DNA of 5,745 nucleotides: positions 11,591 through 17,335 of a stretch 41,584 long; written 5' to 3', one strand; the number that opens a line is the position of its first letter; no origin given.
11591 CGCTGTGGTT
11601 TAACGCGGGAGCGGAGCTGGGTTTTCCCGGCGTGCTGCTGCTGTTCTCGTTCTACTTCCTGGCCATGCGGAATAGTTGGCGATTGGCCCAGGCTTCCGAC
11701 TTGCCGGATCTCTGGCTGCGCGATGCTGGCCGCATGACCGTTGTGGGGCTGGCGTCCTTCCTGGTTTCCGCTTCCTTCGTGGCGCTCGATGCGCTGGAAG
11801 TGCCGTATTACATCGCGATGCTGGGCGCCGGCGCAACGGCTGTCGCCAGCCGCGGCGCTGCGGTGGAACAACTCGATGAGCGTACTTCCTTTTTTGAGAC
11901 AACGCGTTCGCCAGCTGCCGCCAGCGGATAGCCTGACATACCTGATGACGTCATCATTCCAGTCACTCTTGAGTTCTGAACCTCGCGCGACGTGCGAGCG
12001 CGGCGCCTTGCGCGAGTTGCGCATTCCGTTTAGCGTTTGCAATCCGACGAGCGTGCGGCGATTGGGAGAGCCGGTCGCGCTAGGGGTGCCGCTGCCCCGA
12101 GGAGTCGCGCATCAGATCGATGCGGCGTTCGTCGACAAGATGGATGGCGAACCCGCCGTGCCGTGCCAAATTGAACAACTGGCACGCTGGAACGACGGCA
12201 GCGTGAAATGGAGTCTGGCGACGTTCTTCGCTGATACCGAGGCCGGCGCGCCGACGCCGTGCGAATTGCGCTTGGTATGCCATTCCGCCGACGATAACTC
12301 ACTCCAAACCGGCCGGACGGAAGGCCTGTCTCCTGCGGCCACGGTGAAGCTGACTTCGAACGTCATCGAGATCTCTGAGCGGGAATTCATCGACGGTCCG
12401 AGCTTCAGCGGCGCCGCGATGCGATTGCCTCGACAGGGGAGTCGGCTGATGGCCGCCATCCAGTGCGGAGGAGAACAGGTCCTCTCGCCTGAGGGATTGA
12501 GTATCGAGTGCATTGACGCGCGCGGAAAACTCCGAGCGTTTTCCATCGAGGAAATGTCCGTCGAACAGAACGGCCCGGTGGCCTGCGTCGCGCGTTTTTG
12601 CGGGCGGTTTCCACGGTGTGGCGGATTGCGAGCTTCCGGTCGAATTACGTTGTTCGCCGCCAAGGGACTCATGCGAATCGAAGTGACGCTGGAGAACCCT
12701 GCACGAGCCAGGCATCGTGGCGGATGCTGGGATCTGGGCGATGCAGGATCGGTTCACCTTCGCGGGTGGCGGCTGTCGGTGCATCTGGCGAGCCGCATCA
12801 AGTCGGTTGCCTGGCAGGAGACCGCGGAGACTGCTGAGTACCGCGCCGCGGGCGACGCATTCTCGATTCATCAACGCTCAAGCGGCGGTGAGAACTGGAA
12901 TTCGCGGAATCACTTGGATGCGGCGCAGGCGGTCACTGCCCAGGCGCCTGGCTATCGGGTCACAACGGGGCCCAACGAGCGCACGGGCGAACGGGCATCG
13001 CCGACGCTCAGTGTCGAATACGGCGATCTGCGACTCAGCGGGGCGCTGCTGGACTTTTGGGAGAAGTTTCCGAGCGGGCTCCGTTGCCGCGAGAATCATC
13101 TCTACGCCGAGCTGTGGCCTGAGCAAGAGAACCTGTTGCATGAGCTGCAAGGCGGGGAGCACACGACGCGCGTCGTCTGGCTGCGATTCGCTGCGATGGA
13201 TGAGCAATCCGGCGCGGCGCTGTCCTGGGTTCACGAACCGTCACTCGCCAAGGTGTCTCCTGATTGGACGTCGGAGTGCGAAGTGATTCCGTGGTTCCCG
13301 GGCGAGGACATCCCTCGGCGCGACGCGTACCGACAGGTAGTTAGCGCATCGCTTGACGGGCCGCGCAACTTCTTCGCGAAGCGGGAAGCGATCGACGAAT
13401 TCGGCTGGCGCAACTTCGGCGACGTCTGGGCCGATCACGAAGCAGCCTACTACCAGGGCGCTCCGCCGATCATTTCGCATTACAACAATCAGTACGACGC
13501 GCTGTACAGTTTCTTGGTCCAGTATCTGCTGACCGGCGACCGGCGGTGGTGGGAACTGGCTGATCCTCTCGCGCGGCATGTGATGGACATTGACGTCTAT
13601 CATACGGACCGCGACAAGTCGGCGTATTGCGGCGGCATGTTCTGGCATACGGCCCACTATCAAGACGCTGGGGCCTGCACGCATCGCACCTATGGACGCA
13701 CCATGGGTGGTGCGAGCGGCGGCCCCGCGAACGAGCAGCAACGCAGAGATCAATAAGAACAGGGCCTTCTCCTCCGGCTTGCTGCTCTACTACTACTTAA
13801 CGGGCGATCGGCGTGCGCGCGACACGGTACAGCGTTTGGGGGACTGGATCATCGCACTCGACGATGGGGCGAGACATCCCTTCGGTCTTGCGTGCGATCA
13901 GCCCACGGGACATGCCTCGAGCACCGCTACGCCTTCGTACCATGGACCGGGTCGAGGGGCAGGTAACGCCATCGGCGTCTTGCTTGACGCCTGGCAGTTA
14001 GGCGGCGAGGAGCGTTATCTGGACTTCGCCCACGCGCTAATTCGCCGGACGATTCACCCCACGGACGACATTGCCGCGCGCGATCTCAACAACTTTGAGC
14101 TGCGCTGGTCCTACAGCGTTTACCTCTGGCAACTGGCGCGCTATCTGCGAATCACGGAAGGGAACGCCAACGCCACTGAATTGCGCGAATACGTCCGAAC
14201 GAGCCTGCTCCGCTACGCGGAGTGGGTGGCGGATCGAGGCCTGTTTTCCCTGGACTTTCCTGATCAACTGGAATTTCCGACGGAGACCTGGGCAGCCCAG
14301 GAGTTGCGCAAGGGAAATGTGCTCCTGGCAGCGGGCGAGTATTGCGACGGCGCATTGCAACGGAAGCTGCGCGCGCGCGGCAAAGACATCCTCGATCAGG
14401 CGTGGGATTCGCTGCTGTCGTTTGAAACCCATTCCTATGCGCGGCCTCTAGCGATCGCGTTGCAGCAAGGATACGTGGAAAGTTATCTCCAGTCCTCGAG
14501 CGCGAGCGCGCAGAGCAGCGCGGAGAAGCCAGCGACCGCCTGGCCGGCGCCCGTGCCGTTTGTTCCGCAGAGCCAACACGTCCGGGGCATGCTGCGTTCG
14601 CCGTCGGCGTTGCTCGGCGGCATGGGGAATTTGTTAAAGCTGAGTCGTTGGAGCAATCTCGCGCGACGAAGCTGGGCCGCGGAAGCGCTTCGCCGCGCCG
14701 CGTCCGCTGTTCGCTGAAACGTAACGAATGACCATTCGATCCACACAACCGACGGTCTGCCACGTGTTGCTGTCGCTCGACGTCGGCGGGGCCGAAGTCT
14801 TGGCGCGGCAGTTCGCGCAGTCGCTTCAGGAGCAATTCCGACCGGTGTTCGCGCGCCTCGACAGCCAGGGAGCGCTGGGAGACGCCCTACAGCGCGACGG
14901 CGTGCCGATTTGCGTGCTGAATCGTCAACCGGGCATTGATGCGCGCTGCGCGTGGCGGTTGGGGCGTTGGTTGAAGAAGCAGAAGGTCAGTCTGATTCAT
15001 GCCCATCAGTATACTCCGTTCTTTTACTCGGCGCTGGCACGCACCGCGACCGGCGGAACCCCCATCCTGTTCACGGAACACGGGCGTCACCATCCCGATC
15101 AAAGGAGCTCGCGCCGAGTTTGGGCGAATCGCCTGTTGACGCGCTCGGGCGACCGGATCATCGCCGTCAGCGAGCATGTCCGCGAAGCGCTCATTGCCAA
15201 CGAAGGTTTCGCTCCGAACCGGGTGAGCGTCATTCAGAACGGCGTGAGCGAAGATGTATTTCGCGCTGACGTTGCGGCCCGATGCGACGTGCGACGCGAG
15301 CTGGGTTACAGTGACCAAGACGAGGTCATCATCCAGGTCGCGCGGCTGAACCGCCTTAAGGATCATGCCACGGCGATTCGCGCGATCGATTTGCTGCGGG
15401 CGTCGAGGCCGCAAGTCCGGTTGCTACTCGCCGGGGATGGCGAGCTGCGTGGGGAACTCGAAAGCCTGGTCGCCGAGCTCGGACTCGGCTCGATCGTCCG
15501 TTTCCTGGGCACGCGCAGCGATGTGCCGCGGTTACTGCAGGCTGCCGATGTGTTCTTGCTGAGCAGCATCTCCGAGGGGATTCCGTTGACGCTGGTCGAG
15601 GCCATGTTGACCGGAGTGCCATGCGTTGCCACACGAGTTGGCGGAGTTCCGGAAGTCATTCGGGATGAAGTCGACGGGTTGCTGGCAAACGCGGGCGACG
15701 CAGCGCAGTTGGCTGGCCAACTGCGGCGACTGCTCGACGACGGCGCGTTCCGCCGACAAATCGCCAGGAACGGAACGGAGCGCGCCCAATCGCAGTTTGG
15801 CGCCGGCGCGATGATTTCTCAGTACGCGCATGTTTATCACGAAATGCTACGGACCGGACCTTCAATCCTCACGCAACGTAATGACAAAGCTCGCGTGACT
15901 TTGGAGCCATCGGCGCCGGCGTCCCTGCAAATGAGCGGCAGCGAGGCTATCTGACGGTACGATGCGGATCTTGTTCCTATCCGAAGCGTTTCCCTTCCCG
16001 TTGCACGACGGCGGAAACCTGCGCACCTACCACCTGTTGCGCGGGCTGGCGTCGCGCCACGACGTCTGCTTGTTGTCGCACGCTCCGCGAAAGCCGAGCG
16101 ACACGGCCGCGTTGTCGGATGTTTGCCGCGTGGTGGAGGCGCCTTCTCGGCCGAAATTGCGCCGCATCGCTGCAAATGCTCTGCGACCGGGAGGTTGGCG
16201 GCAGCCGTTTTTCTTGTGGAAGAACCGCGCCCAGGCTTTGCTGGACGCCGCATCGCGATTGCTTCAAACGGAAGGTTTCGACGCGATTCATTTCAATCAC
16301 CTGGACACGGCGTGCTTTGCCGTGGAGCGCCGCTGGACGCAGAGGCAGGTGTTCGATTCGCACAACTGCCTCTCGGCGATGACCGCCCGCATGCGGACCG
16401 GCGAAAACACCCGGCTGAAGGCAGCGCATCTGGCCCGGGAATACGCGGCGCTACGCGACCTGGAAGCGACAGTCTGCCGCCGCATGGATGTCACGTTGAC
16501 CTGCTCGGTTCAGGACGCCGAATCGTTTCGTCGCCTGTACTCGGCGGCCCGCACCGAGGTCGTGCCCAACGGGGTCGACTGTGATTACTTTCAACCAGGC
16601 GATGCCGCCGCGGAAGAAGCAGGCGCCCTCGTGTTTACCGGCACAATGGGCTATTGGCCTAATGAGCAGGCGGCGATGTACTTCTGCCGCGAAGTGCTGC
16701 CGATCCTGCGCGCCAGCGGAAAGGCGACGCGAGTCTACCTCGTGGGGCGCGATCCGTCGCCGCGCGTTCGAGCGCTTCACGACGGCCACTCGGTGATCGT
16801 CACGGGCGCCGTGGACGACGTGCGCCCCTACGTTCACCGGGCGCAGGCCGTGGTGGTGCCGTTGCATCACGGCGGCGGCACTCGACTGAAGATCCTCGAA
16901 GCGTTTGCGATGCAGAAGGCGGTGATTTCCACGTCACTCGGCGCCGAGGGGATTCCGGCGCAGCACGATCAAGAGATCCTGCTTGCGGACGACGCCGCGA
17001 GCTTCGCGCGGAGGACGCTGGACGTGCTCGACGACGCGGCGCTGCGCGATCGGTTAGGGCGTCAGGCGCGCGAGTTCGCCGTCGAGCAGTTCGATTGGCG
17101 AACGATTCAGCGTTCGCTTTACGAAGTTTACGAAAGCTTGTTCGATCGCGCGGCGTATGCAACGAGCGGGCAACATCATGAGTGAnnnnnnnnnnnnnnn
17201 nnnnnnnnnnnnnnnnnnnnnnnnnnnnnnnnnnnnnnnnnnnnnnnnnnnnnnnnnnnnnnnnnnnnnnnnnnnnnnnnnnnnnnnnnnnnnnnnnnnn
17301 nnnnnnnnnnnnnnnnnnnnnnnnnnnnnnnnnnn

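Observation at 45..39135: PEP-CTERM/exosortase-type surface system with no visible exosortase: EPS operon, orphan EpsI, four PEP-CTERM cargo genes (three with dockerins) and a sulfotransferase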

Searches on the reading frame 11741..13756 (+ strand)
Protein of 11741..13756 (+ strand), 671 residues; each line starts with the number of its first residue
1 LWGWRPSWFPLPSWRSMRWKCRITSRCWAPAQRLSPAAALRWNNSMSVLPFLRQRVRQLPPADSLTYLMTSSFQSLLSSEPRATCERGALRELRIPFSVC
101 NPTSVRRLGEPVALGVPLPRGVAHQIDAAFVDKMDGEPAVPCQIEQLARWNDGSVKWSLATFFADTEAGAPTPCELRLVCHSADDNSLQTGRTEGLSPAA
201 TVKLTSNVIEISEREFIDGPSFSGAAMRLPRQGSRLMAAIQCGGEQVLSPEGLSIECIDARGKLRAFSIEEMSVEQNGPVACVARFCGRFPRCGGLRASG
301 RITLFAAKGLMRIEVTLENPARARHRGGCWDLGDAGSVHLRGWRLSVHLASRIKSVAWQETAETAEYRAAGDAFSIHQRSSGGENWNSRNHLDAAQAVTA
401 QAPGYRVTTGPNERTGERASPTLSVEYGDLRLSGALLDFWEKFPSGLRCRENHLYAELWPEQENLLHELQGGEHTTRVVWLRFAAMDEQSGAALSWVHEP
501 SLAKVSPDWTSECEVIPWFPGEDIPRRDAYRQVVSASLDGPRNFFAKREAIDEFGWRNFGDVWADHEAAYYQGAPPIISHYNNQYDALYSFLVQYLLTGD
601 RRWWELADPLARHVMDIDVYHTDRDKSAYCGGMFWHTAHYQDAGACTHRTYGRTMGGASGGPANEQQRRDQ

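Call 4: search_protein_families(library=ncbifam, proteins=[window:11741-13756:+], max_evalue=0.01)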
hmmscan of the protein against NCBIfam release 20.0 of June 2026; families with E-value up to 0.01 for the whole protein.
window:11741-13756:+ (671 aa): 0 families

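Call 7: search_protein_families(library=pfam, proteins=[window:11741-13756:+], max_evalue=0.01)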
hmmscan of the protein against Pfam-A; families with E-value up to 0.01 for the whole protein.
window:11741-13756:+ (671 aa): 2 families
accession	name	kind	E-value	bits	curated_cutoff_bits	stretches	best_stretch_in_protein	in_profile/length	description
PF19501.5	PcRGLX_1st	-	2.5e-08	34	22.1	1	111-163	18-69/83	PcRGLX-like N-terminal RIFT barrel domain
PF21346.3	PcRGLX_3rd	-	0.0035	17.1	23.8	1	593-623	95-125/411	PcRGLX-like protein C-terminal alpha/alpha toroid domain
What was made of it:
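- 11945..14717 (+): PcRGLX-like (polysaccharide-lyase-like) gene, split by a frameshift near 13740-13755. PF19501 34 > 22.1 (call 7).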

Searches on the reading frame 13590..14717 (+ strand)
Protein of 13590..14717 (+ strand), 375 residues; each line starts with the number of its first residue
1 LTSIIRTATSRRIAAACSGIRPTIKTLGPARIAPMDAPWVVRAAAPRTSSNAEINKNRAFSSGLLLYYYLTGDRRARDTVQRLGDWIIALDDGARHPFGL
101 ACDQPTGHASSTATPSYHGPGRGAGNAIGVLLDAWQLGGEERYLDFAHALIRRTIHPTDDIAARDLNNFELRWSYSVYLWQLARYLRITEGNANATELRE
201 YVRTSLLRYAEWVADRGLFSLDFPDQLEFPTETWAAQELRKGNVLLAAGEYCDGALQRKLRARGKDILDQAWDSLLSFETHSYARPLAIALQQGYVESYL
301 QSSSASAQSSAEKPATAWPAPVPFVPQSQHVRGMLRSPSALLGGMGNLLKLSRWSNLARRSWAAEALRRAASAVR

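Call 4: search_protein_families(library=ncbifam, proteins=[window:13590-14717:+], max_evalue=0.01)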
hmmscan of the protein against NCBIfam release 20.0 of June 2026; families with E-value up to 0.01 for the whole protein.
window:13590-14717:+ (375 aa): 0 families

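Call 7: search_protein_families(library=pfam, proteins=[window:13590-14717:+], max_evalue=0.01)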
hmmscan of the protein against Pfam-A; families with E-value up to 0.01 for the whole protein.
window:13590-14717:+ (375 aa): 1 family
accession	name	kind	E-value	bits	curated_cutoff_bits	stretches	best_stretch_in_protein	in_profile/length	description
PF07944.18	Beta-AFase-like_GH127_cat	-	0.0017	17.8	24.9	0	62-170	132-223/376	Beta-L-arabinofuranosidase, GH127 catalytic domain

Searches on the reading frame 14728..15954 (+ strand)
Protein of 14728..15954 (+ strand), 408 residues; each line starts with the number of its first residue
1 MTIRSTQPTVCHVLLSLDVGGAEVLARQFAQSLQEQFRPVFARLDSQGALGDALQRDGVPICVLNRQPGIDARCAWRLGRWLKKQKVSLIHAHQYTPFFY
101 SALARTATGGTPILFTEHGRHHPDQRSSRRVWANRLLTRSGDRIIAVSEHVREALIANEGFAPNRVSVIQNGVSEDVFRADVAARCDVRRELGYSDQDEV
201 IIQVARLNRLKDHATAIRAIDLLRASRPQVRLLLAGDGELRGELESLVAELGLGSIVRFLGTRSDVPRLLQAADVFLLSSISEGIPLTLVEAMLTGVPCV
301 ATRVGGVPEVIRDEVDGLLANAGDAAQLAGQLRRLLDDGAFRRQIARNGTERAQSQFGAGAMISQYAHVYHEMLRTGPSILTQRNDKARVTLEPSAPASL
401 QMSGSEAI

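Call 4: search_protein_families(library=ncbifam, proteins=[window:14728-15954:+], max_evalue=0.01)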
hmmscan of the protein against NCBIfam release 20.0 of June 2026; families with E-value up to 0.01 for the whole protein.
window:14728-15954:+ (408 aa): 42 families (the best 25 are shown)
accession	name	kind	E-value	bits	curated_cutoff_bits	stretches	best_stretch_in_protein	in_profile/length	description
TIGR03088.1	stp2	hypoth_equivalog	6e-74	249.3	409.05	1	8-374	2-374/374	TIGR03088 family PEP-CTERM/XrtA system glycosyltransferase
TIGR03999.1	thiol_BshA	equivalog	1.7e-45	155.5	273.7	1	81-374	79-374/375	N-acetyl-alpha-D-glucosaminyl L-malate synthase BshA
NF041876.1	EPS_EpsE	equivalog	8e-37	127.4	400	1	74-359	101-382/389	exopolysaccharide biosynthesis GT4 family glycosyltransferase EpsE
TIGR03449.1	mycothiol_MshA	equivalog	6e-30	104.4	462.5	1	127-373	151-403/406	D-inositol-3-phosphate glycosyltransferase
TIGR02149.1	glgA_Coryne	subfamily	2.8e-29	102.4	302.4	1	131-373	135-390/391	glycogen synthase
TIGR04063.1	stp3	hypoth_equivalog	4e-27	95.1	442.05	1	137-374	154-396/397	TIGR04063 family PEP-CTERM/XrtA system glycosyltransferase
NF011726.0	PRK15179.1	equivalog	2.8e-26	92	733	1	77-370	391-691/694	Vi polysaccharide biosynthesis protein TviE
NF038229.1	Glyco4_Geo_Pelo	equivalog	7.4e-26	91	400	1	88-374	60-337/338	GPMC system family 4 glycosyltransferase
NF047684.1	TeichurnBiosyTuaC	equivalog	9.9e-25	87.3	550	1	81-374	101-390/391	teichuronic acid biosynthesis protein TuaC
TIGR04157.1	glyco_rSAM_CFB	subfamily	6.2e-24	84.7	400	1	134-368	163-404/406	TIGR04157 family glycosyltransferase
NF038011.1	PelF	equivalog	1.9e-23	83.3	100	1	135-370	252-489/489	GT4 family glycosyltransferase PelF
NF050056.1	ProtGlycPglH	equivalog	2.8e-23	82.6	600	1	196-359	177-339/354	GalNAc-alpha-(1->4)-GalNAc-alpha-(1->3)-diNAcBac-PP-undecaprenol alpha-1,4-N-acetyl-D-galactosaminyltransferase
TIGR04047.1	MSMEG_0565_glyc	hypoth_equivalog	7.9e-23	81.1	259.85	1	121-354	118-356/373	MSMEG_0565 family glycosyltransferase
NF041010.1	glycosy_Agl16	equivalog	7.9e-22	77.6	575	1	95-354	92-333/352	glycosylation protein Agl16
NF050063.1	ProtGlycPglJ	equivalog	7.7e-20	71.4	500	1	135-354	139-348/363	N-acetylgalactosamine-N,N'-diacetylbacillosaminyl-diphospho-undecaprenol 4-alpha-N-acetylgalactosaminyltransferase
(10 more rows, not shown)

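Call 7: search_protein_families(library=pfam, proteins=[window:14728-15954:+], max_evalue=0.01)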
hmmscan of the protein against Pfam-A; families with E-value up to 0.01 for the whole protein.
window:14728-15954:+ (408 aa): 7 families
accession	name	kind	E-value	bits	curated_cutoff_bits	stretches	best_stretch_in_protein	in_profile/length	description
PF00534.26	Glycos_transf_1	-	1.3e-40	139.2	26.4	1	189-351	6-171/172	Glycosyl transferases group 1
PF13692.12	Glyco_trans_1_4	-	5.6e-36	124.4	27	1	200-338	3-142/142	Glycosyl transferases group 1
PF13439.12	Glyco_transf_4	-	1.2e-28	100.7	28.5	1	19-175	1-168/170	Glycosyltransferase Family 4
PF13579.12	Glyco_trans_4_4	-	1.5e-20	74.5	29.7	1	20-172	1-158/158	Glycosyl transferase 4-like domain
PF20706.3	GT4-conflict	-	3e-10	40.1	26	1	122-321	128-330/385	Family 4 Glycosyltransferase in conflict systems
PF13524.12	Glyco_trans_1_2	-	2.1e-08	34.7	25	1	228-357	13-133/144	Glycosyl transferase-like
PF13477.12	Glyco_trans_4_2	-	0.0064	17.1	23.4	0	77-121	65-110/139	Glycosyl transferase 4-like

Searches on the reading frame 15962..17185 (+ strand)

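Call 5: search_protein_families(library=ncbifam, proteins=[window:15962-17185:+], max_evalue=0.01)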
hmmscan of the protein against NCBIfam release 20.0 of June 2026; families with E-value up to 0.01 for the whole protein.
window:15962-17185:+ (407 aa): 11 families
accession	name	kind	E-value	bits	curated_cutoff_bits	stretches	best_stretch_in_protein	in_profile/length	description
TIGR03087.1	stp1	hypoth_equivalog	4.8e-74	249.9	316.65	1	3-384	1-388/397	TIGR03087 family PEP-CTERM/XrtA system glycosyltransferase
TIGR04063.1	stp3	hypoth_equivalog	2.6e-12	46.4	442.05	1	159-393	142-395/397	TIGR04063 family PEP-CTERM/XrtA system glycosyltransferase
TIGR03088.1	stp2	hypoth_equivalog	5.4e-10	38.8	409.05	1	194-393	158-373/374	TIGR03088 family PEP-CTERM/XrtA system glycosyltransferase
TIGR03449.1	mycothiol_MshA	equivalog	2.9e-09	36.3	462.5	1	292-393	302-403/406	D-inositol-3-phosphate glycosyltransferase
NF038229.1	Glyco4_Geo_Pelo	equivalog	3.5e-07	29.6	400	1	298-393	241-336/338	GPMC system family 4 glycosyltransferase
NF041876.1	EPS_EpsE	equivalog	7.7e-07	28.7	400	1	198-381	188-384/389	exopolysaccharide biosynthesis GT4 family glycosyltransferase EpsE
TIGR03999.1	thiol_BshA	equivalog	1.8e-06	27.1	273.7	1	272-393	251-373/375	N-acetyl-alpha-D-glucosaminyl L-malate synthase BshA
TIGR02149.1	glgA_Coryne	subfamily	0.00011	21.5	302.4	1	312-393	301-390/391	glycogen synthase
NF053787.1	GlcN_PG_synth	equivalog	0.00012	21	480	1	174-394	143-360/361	N-acetylglucosaminyl phosphatidylglycerol synthase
NF047684.1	TeichurnBiosyTuaC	equivalog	0.0003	19.8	550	1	258-393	250-389/391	teichuronic acid biosynthesis protein TuaC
NF041010.1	glycosy_Agl16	equivalog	0.00086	18.3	575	1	166-393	125-351/352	glycosylation protein Agl16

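Call 8: search_protein_families(library=pfam, proteins=[window:15962-17185:+], max_evalue=0.01)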
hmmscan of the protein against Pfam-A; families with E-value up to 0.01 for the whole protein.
window:15962-17185:+ (407 aa): 5 families
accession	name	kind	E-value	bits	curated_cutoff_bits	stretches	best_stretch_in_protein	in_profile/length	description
PF13692.12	Glyco_trans_1_4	-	5.6e-24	85.5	27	1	223-358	4-142/142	Glycosyl transferases group 1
PF13439.12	Glyco_transf_4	-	2.2e-15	57.5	28.5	1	17-208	3-169/170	Glycosyltransferase Family 4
PF13579.12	Glyco_trans_4_4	-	2.3e-11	44.7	29.7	1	17-204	2-158/158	Glycosyl transferase 4-like domain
PF00534.26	Glycos_transf_1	-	3.6e-07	30.3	26.4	1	269-371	66-171/172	Glycosyl transferases group 1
PF13524.12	Glyco_trans_1_2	-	7.3e-05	23.2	25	1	286-381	39-137/144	Glycosyl transferase-like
